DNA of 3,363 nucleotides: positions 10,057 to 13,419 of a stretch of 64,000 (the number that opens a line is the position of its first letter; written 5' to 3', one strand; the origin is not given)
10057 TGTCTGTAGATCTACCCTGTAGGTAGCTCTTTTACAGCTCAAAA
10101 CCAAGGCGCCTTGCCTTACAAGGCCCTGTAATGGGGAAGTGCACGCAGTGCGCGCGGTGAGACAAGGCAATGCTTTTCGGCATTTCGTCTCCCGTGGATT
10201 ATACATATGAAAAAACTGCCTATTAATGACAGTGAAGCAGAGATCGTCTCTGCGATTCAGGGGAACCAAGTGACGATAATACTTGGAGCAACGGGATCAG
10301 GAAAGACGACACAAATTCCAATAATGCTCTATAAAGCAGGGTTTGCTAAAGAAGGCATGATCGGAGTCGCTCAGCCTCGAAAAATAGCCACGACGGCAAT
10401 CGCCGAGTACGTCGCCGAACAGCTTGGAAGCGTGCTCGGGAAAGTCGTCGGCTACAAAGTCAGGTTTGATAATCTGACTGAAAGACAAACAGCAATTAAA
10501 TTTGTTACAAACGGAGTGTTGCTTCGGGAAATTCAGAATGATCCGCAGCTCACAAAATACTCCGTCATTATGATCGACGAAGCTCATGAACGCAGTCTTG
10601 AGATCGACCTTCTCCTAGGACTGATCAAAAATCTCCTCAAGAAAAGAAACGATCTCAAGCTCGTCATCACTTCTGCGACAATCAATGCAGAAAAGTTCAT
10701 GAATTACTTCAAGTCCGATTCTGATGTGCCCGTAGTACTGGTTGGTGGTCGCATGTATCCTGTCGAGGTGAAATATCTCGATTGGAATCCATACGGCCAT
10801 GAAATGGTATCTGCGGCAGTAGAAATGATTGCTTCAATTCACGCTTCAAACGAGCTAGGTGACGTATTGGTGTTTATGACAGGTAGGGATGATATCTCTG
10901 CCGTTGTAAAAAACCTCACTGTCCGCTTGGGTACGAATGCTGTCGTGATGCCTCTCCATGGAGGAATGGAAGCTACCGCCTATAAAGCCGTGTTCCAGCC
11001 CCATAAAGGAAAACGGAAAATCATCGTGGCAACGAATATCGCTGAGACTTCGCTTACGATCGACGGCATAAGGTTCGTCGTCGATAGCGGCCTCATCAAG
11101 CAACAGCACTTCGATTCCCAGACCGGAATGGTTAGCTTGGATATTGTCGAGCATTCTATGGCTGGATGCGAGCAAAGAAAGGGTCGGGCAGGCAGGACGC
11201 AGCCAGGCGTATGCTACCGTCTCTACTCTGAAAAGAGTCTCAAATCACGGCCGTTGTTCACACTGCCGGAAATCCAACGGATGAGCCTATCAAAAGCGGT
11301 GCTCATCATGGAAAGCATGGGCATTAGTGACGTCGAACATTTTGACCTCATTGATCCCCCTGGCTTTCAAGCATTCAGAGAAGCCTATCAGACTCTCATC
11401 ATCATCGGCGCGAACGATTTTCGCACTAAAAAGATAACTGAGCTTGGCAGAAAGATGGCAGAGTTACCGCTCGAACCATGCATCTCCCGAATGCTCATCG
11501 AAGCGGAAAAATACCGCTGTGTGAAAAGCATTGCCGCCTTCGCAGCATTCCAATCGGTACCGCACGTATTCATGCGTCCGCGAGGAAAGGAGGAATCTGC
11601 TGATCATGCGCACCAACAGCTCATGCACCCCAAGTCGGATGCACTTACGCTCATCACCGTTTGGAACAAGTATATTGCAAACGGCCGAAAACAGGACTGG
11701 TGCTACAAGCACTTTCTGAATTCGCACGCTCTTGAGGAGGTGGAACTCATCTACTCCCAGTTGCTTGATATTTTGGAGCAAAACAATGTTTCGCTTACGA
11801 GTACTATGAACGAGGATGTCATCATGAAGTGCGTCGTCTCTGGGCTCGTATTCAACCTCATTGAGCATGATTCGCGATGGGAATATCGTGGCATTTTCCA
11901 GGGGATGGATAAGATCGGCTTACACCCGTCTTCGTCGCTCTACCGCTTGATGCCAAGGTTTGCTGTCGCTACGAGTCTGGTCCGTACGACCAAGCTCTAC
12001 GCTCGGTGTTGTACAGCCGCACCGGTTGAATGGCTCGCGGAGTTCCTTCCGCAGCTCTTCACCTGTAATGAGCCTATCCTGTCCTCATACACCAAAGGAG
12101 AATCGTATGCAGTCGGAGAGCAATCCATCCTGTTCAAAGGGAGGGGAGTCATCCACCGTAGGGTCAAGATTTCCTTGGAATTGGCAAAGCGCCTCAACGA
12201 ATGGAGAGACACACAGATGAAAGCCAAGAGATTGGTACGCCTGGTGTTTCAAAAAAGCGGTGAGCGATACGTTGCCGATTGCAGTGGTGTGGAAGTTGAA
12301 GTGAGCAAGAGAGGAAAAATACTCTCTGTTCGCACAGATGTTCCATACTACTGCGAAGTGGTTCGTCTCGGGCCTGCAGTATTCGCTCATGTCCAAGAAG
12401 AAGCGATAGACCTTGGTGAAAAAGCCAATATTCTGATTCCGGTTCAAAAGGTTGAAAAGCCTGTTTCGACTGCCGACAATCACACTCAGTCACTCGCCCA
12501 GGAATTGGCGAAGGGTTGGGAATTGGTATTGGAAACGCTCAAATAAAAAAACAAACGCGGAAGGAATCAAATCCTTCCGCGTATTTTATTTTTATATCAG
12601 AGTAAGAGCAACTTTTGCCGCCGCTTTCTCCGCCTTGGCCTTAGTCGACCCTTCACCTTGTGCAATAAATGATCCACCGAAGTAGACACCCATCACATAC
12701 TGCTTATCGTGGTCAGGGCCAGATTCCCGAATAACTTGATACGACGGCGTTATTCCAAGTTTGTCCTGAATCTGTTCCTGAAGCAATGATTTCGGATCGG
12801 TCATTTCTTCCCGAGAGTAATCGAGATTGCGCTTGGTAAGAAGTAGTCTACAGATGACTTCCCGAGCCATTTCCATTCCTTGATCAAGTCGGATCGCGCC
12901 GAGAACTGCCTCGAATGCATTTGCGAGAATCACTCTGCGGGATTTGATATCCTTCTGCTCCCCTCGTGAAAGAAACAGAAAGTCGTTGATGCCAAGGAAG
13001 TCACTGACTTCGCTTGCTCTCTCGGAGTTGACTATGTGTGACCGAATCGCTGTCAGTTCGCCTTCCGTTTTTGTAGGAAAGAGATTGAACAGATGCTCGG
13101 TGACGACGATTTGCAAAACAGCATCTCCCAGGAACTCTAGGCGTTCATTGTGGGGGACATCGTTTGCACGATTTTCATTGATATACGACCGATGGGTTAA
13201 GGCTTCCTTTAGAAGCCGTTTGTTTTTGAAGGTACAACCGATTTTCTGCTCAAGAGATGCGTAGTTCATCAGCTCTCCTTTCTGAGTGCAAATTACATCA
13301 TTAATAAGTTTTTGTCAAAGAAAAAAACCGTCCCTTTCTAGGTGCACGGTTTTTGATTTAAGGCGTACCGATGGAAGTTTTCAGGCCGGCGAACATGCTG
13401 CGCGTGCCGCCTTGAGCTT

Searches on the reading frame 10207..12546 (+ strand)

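Call 8: search_protein_families(library=pfam, proteins=[window:10207-12546:+], max_evalue=0.001)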
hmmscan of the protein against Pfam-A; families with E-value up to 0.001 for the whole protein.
window:10207-12546:+ (779 aa): 8 families
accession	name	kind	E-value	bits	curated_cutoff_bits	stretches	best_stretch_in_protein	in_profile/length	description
PF07717.22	OB_NTP_bind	-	1.3e-14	54.5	29.5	1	539-616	1-82/83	Oligonucleotide/oligosaccharide-binding (OB)-fold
PF00271.37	Helicase_C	-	8.8e-13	48.9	23.5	1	207-331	5-109/110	Helicase conserved C-terminal domain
PF00270.35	DEAD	-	1.4e-07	31.9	26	1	12-162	6-162/167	DEAD/DEAH box helicase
PF21010.2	HA2_C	-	2.7e-07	31.4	21.3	1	423-482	1-77/77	Helicase associated domain (HA2), ratchet-like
PF13401.12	AAA_22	-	6.5e-05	23.7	27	1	19-155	4-121/130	AAA domain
PF13245.12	AAA_19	-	9e-05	23.1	25.1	1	12-151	3-121/134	AAA domain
PF04851.21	ResIII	-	0.00024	21.5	22.5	1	18-158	21-161/164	Type III restriction enzyme, res subunit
PF04408.29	HA2_N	-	0.0008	19.9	21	0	409-422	16-29/29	Helicase associated domain (HA2), winged-helix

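Call 9: search_protein_families(library=padloc, proteins=[window:10207-12546:+], max_evalue=0.01)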
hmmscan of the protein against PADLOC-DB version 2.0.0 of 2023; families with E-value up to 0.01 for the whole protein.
window:10207-12546:+ (779 aa): 8 families
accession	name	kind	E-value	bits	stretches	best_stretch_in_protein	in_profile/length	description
PDLC01252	Cas3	-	4.2e-07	27.7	1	117-286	112-264/324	CAS-I; effector_G3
PDLC00175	HamB1|HamB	-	3.6e-05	19.4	1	25-194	246-426/1000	DEAD-box helicase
PDLC01148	RecD_like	-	0.00019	17.9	1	2-66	310-373/719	RecD/Tra ATPase fused to N-terminal HHH domain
PDLC00938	Cas3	-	0.00029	18.2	1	116-286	123-295/358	CRISPR-associated helicase Cas3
PDLC04140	mad8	-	0.0005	17.7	1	17-75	24-76/314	mads_8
PDLC04135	mad3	-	0.0013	16.4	1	20-159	22-186/374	mads_3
PDLC01767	Cas3e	-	0.0028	14.2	0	119-286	328-495/680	-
PDLC00290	PtuA1|PtuA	-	0.0076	13.6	0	20-72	23-72/414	AAA ATPase domain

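Call 10: search_protein_families(library=ncbifam, proteins=[window:10207-12546:+], max_evalue=0.01)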
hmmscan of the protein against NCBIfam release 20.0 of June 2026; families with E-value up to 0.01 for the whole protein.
window:10207-12546:+ (779 aa): 10 families
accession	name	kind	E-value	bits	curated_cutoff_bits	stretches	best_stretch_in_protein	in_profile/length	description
TIGR01967.1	DEAH_box_HrpA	equivalog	3.1e-160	535.3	722.75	1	3-652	65-720/1284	ATP-dependent RNA helicase HrpA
NF008348.1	PRK11131.1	equivalog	1.5e-144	482.9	1400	1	2-613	65-685/1287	ATP-dependent RNA helicase HrpA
TIGR01970.1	DEAH_box_HrpB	equivalog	3.7e-111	372.9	546.15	1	4-456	1-449/825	ATP-dependent helicase HrpB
NF008662.0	PRK11664.1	equivalog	2.3e-99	333.8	1053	1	1-439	1-434/813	ATP-dependent helicase HrpB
NF002340.1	PRK01297.1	equivalog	2e-06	26.9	564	1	66-298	100-328/372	ATP-dependent RNA helicase RhlB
NF008394.0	PRK11192.1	equivalog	4.3e-06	25.8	507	1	81-293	113-321/441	ATP-dependent RNA helicase SrmB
TIGR01587.1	cas3_core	equivalog_domain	0.0011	18.2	102.45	1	116-286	123-295/358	CRISPR-associated helicase Cas3'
TIGR03117.2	cas_csf4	equivalog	0.0011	17.3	400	0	204-286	621-702/800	type IV CRISPR-associated DEAD/DEAH-box helicase Csf4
NF053711.1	RNA_heli_RhlE1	exception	0.0049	15.7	750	1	206-294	233-319/434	RNA helicase RhlE1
NF008744.0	PRK11776.1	equivalog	0.0072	14.9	524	0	205-298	230-321/460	ATP-dependent RNA helicase DbpA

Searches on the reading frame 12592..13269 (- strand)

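Call 8: search_protein_families(library=pfam, proteins=[window:12592-13269:-], max_evalue=0.001)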
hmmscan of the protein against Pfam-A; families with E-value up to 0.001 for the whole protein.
window:12592-13269:- (225 aa): 4 families
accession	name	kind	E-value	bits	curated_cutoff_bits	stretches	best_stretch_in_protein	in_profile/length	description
PF14622.11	Ribonucleas_3_3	-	4.6e-33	114.5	35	1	16-145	1-126/128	Ribonuclease-III-like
PF00636.31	Ribonuclease_3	-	1.3e-21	77.8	27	1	42-131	1-102/102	Ribonuclease III domain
PF00035.32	dsrm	-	2.4e-17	63.7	23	1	159-223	1-64/66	Double-stranded RNA binding motif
PF22935.1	RM44_endonuclase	-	6.3e-10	39.7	27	1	7-126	10-139/139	Large ribosomal subunit protein mL44, endonuclease domain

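Call 9: search_protein_families(library=padloc, proteins=[window:12592-13269:-], max_evalue=0.01)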
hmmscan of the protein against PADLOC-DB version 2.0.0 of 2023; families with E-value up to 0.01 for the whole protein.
window:12592-13269:- (225 aa): 0 families

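Call 10: search_protein_families(library=ncbifam, proteins=[window:12592-13269:-], max_evalue=0.01)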
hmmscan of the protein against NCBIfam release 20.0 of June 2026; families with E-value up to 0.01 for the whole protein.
window:12592-13269:- (225 aa): 2 families
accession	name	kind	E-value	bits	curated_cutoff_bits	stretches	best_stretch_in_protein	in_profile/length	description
TIGR02191.1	RNaseIII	equivalog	3.7e-69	232.6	166.25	1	6-223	1-217/219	ribonuclease III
TIGR04238.1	seadorna_dsRNA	equivalog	0.00016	21.5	125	1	158-219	1-61/201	seadornavirus double-stranded RNA-binding protein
